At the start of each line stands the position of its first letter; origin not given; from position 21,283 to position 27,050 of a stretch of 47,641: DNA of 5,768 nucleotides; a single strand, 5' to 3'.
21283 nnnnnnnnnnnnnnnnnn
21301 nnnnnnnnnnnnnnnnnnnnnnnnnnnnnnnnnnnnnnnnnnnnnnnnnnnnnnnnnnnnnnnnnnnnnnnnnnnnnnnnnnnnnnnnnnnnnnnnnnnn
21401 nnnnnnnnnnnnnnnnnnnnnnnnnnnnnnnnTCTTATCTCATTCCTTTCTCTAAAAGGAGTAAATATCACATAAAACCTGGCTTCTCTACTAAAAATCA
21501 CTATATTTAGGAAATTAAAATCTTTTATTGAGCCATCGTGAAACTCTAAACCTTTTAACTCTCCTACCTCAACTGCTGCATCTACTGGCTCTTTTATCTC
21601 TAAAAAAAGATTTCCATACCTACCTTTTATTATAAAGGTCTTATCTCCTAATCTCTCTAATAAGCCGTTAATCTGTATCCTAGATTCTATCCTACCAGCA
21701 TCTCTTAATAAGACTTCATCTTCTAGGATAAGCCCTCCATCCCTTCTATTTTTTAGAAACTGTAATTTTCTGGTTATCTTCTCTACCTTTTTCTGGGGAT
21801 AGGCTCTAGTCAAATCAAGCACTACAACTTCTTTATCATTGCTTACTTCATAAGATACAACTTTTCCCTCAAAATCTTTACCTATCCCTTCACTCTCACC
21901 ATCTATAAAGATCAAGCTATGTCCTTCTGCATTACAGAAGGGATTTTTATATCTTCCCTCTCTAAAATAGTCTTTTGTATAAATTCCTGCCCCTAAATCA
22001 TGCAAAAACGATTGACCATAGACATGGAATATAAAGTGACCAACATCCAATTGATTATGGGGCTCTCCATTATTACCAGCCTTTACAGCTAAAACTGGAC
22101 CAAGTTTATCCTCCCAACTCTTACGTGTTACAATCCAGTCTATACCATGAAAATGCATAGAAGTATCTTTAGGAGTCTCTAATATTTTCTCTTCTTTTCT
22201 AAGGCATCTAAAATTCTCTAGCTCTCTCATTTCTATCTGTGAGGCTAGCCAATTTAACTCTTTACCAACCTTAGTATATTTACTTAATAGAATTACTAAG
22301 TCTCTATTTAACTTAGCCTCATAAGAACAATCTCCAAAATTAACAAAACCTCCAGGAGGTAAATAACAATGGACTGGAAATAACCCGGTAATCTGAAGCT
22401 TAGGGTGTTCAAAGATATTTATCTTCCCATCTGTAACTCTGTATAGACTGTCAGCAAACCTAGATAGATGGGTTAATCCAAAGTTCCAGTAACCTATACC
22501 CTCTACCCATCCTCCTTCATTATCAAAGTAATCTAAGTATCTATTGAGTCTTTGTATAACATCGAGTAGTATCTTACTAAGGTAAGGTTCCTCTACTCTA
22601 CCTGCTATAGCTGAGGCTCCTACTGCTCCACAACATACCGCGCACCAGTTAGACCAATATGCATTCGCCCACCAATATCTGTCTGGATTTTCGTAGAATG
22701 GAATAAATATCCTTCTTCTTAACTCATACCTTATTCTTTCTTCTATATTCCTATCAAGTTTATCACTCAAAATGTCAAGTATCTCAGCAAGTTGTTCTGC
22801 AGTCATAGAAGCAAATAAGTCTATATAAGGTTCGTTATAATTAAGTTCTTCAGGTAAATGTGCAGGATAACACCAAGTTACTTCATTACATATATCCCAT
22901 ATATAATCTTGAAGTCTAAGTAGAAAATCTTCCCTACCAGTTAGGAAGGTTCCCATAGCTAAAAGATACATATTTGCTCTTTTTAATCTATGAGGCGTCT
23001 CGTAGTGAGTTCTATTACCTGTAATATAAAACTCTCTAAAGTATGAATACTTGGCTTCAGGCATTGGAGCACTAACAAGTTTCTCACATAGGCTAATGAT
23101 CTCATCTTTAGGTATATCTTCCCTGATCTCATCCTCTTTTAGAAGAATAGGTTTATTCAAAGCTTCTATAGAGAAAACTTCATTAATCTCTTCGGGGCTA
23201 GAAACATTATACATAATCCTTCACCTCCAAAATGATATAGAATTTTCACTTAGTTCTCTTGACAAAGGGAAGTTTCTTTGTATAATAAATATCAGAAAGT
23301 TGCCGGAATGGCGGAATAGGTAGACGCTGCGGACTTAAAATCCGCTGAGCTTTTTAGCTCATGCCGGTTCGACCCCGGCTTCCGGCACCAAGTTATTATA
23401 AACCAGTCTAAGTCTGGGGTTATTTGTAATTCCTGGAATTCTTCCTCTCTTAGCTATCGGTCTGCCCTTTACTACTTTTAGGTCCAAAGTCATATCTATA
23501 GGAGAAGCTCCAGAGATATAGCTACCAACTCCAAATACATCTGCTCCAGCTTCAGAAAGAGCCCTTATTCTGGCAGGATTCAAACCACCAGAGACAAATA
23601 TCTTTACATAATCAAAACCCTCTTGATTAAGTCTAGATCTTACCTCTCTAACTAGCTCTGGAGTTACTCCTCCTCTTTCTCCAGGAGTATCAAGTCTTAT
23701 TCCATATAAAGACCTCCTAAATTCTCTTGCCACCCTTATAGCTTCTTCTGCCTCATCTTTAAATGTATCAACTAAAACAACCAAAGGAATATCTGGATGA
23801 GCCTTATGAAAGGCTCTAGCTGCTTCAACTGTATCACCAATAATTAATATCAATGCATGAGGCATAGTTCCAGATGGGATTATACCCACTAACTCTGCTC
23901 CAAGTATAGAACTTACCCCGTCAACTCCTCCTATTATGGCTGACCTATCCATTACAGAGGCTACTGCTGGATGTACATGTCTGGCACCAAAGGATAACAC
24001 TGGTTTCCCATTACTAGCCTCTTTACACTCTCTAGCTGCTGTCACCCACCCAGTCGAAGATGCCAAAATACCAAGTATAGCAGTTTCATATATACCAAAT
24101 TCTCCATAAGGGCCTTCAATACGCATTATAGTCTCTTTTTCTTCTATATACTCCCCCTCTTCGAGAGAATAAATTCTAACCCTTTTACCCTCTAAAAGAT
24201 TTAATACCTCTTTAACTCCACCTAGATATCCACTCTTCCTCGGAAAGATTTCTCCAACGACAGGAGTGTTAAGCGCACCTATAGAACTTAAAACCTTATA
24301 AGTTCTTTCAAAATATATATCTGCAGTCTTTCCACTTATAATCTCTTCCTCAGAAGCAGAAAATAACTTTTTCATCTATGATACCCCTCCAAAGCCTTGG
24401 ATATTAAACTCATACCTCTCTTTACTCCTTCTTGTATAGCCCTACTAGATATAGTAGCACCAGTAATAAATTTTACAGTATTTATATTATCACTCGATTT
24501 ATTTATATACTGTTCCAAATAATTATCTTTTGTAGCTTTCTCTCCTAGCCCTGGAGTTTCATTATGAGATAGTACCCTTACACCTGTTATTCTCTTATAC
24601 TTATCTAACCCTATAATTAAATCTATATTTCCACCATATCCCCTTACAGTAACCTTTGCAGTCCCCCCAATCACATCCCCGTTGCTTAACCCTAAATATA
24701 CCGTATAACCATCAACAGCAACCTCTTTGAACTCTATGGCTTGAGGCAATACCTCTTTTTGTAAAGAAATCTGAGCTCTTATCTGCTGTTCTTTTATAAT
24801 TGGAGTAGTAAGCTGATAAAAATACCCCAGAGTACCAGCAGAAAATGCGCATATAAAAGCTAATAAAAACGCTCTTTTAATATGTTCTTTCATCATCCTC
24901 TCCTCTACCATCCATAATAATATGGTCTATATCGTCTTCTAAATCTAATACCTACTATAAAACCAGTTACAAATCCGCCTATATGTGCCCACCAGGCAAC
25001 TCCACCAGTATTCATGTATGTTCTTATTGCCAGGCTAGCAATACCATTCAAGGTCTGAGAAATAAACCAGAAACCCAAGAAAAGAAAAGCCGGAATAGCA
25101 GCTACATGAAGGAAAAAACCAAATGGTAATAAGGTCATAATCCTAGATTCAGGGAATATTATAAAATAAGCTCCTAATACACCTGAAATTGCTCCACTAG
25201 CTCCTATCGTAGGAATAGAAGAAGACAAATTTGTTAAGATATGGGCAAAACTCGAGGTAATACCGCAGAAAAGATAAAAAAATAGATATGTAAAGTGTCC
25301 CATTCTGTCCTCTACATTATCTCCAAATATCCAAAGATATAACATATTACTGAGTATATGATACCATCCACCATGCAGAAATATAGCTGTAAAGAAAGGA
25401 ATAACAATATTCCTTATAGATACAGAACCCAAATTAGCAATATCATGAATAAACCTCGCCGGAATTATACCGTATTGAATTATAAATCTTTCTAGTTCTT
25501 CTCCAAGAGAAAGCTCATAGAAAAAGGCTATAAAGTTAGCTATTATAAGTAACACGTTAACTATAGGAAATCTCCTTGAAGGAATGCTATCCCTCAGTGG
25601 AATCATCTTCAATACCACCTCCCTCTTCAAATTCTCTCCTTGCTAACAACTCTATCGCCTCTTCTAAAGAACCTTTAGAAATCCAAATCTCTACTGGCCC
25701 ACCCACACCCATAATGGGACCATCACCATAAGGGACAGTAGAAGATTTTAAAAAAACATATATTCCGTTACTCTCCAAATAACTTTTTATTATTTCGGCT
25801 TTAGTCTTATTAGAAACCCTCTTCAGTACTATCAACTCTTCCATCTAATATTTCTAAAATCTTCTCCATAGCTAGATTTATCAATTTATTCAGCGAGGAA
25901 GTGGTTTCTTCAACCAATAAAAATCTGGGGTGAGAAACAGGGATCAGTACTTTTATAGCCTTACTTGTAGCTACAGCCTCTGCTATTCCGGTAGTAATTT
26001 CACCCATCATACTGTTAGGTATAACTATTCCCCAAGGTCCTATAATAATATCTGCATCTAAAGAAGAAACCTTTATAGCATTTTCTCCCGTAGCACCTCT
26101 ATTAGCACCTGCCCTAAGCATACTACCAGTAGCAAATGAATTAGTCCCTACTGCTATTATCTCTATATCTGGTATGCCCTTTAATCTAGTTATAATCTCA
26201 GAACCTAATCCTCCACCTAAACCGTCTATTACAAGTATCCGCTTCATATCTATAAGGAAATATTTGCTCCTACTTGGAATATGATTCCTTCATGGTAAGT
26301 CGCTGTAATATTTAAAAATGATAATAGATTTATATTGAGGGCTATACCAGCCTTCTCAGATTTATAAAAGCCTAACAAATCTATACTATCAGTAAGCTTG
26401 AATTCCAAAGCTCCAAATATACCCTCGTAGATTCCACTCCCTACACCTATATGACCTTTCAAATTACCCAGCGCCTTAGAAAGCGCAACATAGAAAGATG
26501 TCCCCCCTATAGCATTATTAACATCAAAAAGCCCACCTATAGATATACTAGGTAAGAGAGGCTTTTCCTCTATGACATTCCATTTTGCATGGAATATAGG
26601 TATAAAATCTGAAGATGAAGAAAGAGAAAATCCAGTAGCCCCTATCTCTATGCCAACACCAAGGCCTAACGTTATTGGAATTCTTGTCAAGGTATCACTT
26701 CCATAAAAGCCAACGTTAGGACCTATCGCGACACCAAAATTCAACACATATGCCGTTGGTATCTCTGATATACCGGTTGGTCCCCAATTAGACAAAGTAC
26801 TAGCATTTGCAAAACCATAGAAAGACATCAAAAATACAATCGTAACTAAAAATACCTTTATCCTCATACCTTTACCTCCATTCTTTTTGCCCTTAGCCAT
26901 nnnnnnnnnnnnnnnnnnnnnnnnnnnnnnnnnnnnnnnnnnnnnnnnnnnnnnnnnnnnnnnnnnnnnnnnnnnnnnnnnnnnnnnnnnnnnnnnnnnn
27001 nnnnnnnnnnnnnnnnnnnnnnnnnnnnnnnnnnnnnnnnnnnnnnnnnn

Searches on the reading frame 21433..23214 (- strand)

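Call 51: search_protein_families(library=pfam, proteins=[window:21433-23214:-], max_evalue=0.0001)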
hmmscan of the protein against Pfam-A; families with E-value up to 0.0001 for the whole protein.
window:21433-23214:- (594 aa): 1 family
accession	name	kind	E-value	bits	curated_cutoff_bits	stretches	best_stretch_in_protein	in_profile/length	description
PF07940.18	Hepar_II_III_C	-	1.3e-05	25.3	24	1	374-516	23-166/237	Heparinase II/III-like, C-terminal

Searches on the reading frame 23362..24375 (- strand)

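Call 17: search_protein_families(library=pfam, proteins=[window:23362-24375:-], max_evalue=0.001)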
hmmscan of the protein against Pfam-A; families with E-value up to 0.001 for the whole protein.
window:23362-24375:- (338 aa): 3 families
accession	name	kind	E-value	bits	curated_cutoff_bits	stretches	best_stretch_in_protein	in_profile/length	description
PF02749.22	QRPTase_N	-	1.1e-21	77.3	27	1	19-107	1-81/82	Quinolinate phosphoribosyl transferase, N-terminal domain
PF01729.25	QRPTase_C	-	3.8e-17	63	23.1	1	112-298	3-169/169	Quinolinate phosphoribosyl transferase, C-terminal domain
PF00834.25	Ribul_P_3_epim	-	0.00024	21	21.1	1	241-287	152-197/198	Ribulose-phosphate 3 epimerase family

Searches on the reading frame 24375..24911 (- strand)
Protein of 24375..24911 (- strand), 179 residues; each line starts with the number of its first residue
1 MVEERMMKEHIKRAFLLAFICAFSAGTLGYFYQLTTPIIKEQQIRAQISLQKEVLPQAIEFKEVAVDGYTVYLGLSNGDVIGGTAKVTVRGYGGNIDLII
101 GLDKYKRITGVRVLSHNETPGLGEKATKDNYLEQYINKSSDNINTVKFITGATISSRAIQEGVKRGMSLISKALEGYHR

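Call 17: search_protein_families(library=pfam, proteins=[window:24375-24911:-], max_evalue=0.001)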
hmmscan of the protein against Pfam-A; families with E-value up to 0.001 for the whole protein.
window:24375-24911:- (179 aa): 1 family
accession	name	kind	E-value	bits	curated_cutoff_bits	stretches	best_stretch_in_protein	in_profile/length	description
PF04205.19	FMN_bind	-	1.4e-19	71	22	1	91-166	1-75/77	FMN-binding domain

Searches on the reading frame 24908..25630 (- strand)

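Call 17: search_protein_families(library=pfam, proteins=[window:24908-25630:-], max_evalue=0.001)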
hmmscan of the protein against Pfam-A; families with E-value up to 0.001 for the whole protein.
window:24908-25630:- (241 aa): 1 family
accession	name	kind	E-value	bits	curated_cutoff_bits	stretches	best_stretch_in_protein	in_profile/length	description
PF01694.28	Rhomboid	-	3.1e-33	115.4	22.6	1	77-232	5-142/143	Rhomboid domain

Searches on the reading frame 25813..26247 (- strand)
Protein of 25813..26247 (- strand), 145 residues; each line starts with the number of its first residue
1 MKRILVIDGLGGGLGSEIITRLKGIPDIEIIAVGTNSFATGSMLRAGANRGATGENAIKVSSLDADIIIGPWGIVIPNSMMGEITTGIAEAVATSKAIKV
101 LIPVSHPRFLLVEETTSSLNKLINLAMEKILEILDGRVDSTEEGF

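Call 17: search_protein_families(library=pfam, proteins=[window:25813-26247:-], max_evalue=0.001)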
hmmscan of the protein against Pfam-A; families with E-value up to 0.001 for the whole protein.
window:25813-26247:- (145 aa): 1 family
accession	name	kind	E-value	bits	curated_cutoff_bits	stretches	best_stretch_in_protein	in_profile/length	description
PF12953.12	DUF3842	-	3e-44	151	28.5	1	3-130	1-130/130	Domain of unknown function (DUF3842)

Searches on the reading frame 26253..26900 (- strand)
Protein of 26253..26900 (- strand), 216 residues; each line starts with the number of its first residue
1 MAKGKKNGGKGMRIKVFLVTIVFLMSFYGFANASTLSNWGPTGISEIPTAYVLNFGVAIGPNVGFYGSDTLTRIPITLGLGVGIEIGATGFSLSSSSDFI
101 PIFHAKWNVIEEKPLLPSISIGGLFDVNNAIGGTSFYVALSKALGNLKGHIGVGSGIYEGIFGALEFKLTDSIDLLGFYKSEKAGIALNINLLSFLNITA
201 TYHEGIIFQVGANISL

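Call 17: search_protein_families(library=pfam, proteins=[window:26253-26900:-], max_evalue=0.001)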
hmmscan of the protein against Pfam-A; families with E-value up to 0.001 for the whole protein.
window:26253-26900:- (216 aa): 1 family
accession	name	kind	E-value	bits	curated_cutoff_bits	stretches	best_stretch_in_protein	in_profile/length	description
PF06082.17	YjbH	-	0.0001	21.7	24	1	103-170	78-146/658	Exopolysaccharide biosynthesis protein YbjH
